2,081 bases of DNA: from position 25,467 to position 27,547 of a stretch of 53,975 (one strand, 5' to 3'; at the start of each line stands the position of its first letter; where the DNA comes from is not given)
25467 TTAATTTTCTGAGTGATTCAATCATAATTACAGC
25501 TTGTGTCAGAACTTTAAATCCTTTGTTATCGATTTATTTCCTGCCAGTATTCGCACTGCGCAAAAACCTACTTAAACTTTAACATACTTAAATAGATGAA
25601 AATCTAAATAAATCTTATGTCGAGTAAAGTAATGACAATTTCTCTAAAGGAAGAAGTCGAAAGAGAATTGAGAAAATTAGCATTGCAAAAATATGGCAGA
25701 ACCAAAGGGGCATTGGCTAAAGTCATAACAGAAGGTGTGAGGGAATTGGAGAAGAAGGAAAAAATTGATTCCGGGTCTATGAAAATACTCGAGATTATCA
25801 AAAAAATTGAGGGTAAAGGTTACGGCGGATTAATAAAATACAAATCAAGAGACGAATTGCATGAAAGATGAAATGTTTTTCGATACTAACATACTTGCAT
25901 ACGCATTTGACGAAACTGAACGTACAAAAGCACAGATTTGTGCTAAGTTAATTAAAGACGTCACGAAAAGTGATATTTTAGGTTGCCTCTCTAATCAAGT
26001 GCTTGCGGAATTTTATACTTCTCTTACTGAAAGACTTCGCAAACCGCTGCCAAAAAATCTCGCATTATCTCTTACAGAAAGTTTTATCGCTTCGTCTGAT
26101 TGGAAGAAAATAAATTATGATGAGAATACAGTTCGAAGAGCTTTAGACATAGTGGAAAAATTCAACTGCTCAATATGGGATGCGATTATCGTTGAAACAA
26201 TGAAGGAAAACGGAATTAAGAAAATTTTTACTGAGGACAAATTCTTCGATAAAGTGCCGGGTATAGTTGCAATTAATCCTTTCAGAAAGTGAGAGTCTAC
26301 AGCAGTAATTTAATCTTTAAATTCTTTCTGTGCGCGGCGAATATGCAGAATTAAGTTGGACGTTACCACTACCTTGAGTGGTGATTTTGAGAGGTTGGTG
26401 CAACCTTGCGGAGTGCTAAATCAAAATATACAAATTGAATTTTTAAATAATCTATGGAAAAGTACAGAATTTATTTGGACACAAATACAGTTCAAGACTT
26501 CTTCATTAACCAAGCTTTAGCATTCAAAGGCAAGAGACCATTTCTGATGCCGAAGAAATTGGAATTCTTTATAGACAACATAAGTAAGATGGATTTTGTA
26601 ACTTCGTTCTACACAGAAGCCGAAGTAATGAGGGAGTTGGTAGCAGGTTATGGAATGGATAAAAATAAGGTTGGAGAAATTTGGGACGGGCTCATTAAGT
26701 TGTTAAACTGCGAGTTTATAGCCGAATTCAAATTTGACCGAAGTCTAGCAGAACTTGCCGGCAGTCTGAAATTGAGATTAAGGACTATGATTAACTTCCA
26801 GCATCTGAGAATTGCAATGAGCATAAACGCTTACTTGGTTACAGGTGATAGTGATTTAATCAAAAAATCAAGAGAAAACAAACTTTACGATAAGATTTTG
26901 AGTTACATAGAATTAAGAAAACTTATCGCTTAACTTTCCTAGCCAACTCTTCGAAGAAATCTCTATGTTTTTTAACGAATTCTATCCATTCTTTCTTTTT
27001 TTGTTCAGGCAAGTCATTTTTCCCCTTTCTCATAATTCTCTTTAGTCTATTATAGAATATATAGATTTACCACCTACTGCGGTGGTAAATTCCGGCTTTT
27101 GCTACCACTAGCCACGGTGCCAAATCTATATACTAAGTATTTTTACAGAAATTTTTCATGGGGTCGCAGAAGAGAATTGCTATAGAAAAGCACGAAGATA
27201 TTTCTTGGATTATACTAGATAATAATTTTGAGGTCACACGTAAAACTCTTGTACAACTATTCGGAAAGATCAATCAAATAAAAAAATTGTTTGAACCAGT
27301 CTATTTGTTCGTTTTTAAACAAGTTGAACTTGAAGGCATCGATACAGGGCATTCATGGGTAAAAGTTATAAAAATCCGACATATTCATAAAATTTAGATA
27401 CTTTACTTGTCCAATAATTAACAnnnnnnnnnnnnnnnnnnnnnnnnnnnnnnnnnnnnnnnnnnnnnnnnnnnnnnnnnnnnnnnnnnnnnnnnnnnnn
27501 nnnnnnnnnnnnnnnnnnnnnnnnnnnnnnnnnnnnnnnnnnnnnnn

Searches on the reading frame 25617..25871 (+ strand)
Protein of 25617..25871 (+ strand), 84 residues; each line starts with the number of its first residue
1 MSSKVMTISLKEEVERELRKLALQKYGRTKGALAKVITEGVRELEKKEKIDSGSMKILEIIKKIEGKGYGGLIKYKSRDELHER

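Call 3: search_protein_families(library=pfam, proteins=[window:25617-25871:+], max_evalue=1)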
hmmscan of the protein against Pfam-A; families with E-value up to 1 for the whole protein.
window:25617-25871:+ (84 aa): 2 families
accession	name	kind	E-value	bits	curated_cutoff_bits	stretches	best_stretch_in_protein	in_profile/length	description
PF20436.4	LonB_AAA-LID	-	0.009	16.5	22.4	1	29-61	3-35/65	Archaeal LonB, AAA+ ATPase LID domain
PF16762.11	RHH_6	-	0.085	13.9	27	1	7-43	6-42/77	Ribbon-helix-helix domain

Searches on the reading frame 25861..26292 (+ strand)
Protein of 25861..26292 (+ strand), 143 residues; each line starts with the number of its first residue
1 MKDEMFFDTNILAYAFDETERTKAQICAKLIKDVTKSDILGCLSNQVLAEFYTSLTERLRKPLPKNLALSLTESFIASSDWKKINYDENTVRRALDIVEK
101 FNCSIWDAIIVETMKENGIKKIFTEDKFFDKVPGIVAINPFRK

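Call 3: search_protein_families(library=pfam, proteins=[window:25861-26292:+], max_evalue=1)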
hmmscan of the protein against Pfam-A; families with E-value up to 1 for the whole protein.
window:25861-26292:+ (143 aa): 4 families
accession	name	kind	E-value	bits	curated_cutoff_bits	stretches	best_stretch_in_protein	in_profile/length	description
PF01850.27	PIN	-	7e-16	59.4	23.6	1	5-133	1-118/120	PIN domain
PF13470.12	PIN_3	-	0.012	16.8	27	1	6-88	3-83/115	PIN domain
PF21736.2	REC102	-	0.03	14.4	27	1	65-120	32-90/197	REC102 protein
PF11443.14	DUF2828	-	0.095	12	29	1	15-87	244-316/405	Domain of unknown function (DUF2828)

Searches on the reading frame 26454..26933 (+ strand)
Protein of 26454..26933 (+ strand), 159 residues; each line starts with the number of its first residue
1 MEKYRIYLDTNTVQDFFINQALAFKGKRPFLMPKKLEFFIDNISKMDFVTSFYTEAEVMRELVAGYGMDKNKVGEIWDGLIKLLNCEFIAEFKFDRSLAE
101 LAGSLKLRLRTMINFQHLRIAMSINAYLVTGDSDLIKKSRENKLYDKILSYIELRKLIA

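Call 3: search_protein_families(library=pfam, proteins=[window:26454-26933:+], max_evalue=1)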
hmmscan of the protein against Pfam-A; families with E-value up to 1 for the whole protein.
window:26454-26933:+ (159 aa): 1 family
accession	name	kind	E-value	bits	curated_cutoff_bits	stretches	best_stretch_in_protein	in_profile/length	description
PF01850.27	PIN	-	0.0032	18.5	23.6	1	39-138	24-117/120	PIN domain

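Call 4: search_protein_families(library=padloc, proteins=[window:26454-26933:+], max_evalue=1)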
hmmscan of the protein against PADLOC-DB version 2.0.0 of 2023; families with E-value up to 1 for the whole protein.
window:26454-26933:+ (159 aa): 0 families

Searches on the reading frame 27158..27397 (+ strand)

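Call 3: search_protein_families(library=pfam, proteins=[window:27158-27397:+], max_evalue=1)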
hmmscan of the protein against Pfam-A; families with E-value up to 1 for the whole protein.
window:27158-27397:+ (79 aa): 0 families

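Call 4: search_protein_families(library=padloc, proteins=[window:27158-27397:+], max_evalue=1)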
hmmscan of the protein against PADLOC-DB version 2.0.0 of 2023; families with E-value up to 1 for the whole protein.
window:27158-27397:+ (79 aa): 0 families

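Call 5: search_protein_families(library=ncbifam, proteins=[window:27158-27397:+], max_evalue=1)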
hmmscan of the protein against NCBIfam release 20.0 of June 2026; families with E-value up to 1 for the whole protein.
window:27158-27397:+ (79 aa): 1 family
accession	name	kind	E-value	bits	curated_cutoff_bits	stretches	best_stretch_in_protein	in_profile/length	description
TIGR00624.1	tag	subfamily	0.03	14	232.5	1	51-75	29-53/179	DNA-3-methyladenine glycosylase I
